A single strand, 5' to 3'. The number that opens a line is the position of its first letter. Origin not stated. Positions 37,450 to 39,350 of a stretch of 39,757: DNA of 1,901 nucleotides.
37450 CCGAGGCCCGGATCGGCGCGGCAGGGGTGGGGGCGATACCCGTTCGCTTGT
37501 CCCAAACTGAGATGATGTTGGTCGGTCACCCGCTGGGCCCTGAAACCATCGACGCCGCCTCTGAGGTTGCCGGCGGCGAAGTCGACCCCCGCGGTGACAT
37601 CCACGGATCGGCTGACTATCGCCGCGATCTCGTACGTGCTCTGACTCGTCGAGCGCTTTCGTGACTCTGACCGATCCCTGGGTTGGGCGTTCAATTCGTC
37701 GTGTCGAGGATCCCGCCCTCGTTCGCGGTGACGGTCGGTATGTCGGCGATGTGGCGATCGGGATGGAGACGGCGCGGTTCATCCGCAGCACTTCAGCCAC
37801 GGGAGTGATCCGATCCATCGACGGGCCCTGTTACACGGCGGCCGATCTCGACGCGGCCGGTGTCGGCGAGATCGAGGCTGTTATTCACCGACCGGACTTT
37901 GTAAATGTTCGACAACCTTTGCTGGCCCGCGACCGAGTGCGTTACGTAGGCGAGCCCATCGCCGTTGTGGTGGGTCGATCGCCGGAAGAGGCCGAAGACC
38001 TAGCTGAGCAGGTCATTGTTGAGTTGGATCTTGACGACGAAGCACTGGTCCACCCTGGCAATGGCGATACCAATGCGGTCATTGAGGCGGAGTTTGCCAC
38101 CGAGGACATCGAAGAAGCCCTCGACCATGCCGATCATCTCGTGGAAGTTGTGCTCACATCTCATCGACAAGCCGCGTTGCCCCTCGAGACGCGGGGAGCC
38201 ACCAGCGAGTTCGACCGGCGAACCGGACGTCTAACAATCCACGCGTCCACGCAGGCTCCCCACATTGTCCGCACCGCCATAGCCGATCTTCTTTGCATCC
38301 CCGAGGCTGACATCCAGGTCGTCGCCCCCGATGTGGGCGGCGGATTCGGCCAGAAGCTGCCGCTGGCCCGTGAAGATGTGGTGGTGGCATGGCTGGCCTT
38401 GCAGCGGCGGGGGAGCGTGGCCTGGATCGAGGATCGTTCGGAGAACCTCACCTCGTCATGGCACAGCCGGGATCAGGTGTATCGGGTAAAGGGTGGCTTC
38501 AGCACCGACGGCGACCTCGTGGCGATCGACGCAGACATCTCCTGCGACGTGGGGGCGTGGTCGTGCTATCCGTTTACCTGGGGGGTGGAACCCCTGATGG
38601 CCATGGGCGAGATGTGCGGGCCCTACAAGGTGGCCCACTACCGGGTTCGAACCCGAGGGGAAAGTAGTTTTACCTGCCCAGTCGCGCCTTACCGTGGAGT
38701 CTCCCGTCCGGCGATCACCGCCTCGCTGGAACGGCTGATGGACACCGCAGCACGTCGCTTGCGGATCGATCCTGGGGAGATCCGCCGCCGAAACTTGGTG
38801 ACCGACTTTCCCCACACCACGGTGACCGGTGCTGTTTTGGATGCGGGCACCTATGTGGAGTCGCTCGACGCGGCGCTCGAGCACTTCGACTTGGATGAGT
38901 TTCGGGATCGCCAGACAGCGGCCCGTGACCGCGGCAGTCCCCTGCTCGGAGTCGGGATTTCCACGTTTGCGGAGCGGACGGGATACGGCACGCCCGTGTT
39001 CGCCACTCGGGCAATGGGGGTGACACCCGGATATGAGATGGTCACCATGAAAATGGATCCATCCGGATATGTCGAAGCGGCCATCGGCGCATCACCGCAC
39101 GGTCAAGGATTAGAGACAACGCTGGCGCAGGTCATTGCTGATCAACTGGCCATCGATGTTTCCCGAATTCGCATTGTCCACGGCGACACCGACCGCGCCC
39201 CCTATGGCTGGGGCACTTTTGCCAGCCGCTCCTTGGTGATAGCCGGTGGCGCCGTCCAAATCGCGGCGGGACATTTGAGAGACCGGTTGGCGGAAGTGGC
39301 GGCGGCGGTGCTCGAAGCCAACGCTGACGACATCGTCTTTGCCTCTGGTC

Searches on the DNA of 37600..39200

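Call 68: search_rna_families(source=window, start=37600, end=39200, threshold=gathering)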
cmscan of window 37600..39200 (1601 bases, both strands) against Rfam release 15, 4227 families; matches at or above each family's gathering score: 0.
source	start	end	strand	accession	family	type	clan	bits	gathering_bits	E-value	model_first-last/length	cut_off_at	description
